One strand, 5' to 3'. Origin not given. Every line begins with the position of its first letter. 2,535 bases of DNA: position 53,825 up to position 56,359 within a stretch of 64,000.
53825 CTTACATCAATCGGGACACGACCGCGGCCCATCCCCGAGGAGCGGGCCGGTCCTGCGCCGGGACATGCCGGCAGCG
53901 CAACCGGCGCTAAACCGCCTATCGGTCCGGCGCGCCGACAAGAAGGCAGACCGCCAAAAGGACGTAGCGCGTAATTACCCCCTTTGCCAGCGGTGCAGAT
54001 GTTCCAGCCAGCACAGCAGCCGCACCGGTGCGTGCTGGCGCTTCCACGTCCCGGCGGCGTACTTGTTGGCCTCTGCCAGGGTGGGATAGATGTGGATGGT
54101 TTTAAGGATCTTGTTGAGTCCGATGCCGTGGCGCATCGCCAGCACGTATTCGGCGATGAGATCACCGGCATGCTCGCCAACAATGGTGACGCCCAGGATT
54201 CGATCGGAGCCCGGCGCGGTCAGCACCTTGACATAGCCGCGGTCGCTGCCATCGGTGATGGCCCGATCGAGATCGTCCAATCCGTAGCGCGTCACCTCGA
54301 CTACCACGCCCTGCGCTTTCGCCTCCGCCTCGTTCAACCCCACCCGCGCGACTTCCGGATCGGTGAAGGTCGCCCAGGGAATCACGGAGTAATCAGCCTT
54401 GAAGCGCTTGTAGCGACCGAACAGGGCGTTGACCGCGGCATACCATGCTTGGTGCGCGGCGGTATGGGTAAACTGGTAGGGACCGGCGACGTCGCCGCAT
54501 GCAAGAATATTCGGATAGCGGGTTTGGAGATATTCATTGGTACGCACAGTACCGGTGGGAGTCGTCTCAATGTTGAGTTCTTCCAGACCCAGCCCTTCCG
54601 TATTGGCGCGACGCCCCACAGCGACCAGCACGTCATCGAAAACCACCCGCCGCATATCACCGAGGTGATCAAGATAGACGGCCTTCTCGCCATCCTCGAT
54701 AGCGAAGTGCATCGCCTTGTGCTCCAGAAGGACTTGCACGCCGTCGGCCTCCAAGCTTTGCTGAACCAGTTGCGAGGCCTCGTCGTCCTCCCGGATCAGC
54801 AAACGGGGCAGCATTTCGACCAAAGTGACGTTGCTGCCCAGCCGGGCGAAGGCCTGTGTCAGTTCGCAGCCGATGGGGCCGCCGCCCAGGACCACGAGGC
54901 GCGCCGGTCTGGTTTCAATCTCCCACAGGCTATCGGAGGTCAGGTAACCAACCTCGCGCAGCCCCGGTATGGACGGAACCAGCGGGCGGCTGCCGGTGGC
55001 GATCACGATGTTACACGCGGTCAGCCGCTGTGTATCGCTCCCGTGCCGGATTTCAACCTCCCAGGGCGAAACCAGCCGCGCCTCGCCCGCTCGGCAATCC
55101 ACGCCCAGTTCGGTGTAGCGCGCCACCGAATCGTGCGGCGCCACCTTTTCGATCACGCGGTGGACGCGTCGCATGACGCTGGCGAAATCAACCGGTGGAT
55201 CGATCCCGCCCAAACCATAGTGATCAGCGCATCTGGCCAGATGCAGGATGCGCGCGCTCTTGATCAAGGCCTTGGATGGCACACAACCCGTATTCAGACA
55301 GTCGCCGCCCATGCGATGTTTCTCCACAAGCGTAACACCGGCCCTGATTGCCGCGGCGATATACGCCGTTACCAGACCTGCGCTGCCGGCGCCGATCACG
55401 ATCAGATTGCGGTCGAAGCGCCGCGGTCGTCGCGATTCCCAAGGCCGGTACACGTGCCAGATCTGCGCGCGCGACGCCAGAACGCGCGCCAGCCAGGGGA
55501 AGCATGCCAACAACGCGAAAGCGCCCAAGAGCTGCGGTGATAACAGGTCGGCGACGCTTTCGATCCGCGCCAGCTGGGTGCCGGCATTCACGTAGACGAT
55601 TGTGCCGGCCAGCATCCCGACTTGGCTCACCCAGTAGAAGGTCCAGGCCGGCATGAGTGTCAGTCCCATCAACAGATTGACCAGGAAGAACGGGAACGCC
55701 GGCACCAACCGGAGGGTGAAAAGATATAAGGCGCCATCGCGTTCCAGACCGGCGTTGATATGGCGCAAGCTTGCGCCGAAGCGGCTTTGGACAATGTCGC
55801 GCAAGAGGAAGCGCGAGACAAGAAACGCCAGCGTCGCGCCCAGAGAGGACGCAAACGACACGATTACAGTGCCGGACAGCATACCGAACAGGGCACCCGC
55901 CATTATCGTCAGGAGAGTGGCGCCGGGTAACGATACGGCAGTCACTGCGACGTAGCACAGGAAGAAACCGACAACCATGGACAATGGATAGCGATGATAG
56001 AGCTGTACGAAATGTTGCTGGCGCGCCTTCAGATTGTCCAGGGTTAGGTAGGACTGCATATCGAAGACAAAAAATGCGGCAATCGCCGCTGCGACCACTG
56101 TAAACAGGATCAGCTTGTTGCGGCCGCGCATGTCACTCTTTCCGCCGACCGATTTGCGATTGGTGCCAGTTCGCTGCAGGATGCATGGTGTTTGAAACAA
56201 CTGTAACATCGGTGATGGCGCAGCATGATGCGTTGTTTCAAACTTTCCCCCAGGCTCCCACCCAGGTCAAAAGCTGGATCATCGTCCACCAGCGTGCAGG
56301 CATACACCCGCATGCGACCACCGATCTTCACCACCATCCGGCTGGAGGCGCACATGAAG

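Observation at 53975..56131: DedA-family membrane domain fused to a class I FAD disulfide oxidoreductase, with an AhpD-like protein immediately downstream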

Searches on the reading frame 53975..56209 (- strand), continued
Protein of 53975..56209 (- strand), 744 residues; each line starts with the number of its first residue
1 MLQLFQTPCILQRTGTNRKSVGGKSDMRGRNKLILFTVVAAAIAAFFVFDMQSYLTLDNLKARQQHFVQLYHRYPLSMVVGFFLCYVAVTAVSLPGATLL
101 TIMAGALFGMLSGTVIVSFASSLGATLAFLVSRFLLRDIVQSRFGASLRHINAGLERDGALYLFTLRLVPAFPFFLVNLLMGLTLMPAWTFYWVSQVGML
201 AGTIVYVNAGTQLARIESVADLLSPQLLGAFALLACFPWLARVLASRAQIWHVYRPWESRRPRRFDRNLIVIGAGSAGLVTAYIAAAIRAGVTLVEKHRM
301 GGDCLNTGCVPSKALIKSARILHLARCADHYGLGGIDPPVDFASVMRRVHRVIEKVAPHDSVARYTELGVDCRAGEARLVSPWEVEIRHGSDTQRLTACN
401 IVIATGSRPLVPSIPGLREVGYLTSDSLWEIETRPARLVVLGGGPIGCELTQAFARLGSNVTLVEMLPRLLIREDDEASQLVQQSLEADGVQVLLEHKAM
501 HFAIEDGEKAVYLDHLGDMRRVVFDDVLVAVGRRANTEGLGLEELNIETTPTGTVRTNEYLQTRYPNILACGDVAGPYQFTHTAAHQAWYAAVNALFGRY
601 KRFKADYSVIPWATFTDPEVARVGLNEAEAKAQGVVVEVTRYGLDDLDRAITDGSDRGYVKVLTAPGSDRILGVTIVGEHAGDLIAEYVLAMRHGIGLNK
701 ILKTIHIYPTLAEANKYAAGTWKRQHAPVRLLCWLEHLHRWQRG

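Call 102: get_annotated_region(hit=H2, flank=7000)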
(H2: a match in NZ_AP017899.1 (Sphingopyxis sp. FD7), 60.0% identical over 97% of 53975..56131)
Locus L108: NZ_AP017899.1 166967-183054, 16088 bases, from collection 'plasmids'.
description: Sphingopyxis sp. FD7 plasmid pSFD01, complete sequence
organism: Sphingopyxis sp. FD7 (NCBI taxid 1914525)
taxonomy: Bacteria; Pseudomonadota; Alphaproteobacteria; Sphingomonadales; Sphingomonadaceae; Sphingopyxis; Sphingopyxis sp. FD7
host: -; source: -; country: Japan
typing (MOB-suite, as given by PLSDB): mobilizable; replicon rep_cluster_542; relaxase MOBF
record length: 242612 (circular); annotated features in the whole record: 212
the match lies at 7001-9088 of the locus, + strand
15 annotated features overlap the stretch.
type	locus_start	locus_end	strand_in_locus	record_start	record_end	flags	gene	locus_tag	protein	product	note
CDS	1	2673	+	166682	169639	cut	-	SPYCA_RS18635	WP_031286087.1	Tn3 family transposase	-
CDS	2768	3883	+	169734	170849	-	-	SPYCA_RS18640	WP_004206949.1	IS110 family transposase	-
CDS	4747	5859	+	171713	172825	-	-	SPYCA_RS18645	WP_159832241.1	FAD-dependent oxidoreductase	-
CDS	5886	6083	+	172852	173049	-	nrtS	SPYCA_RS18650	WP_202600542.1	nitrate/nitrite transporter NrtS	-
CDS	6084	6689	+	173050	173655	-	-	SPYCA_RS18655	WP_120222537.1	sigma-70 family RNA polymerase sigma factor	GO:0006352 - DNA-templated transcription initiation [Evidence IEA]; GO:0006355 - regulation of DNA-templated ...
CDS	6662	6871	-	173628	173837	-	-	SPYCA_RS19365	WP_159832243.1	hypothetical protein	-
CDS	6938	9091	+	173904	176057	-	-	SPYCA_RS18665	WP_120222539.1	bifunctional TVP38/TMEM64 family protein/FAD-dependent oxidoreductase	-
CDS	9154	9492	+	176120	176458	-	-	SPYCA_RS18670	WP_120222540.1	hypothetical protein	-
CDS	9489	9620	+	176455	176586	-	-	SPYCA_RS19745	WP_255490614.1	hypothetical protein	-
CDS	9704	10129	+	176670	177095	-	-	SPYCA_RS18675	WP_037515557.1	hypothetical protein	-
CDS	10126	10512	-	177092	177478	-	-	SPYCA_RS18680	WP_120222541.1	thioredoxin family protein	-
CDS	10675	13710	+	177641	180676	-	-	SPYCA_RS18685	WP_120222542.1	TonB-dependent receptor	-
CDS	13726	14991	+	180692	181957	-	-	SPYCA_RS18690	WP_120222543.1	nucleoside transporter C-terminal domain-containing protein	-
CDS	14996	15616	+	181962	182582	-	-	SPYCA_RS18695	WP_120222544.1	CDP-alcohol phosphatidyltransferase family protein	GO:0008654 - phospholipid biosynthetic process [Evidence IEA]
CDS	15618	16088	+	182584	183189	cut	-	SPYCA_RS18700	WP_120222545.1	peroxidase-related enzyme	-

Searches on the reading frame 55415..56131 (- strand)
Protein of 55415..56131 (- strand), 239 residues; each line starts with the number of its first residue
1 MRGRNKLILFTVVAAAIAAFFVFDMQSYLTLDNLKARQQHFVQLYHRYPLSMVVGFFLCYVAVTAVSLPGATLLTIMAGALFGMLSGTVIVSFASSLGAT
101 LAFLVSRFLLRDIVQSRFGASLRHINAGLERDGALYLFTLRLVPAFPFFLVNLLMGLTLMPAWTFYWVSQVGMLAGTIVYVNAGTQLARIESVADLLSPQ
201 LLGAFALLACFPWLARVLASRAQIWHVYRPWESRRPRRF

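Call 69: search_protein_families(library=ncbifam, proteins=[window:55415-56131:-], max_evalue=0.01)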
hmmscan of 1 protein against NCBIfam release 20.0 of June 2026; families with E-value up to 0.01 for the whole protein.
seq(239 aa): 0 families

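Call 70: search_solved_structures(query=window:55415-56131:-, max_evalue=1)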
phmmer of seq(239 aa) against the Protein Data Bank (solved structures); distinct sequences matched with E-value up to 1: 2.
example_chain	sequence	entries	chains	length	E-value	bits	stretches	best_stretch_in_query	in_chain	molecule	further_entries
7sfv_B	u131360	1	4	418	0.59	13.3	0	42-74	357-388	Spike glycoprotein E2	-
3j0c_B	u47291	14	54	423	0.61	13.2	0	42-74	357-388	E2 envelope glycoprotein | Spike glycoprotein E2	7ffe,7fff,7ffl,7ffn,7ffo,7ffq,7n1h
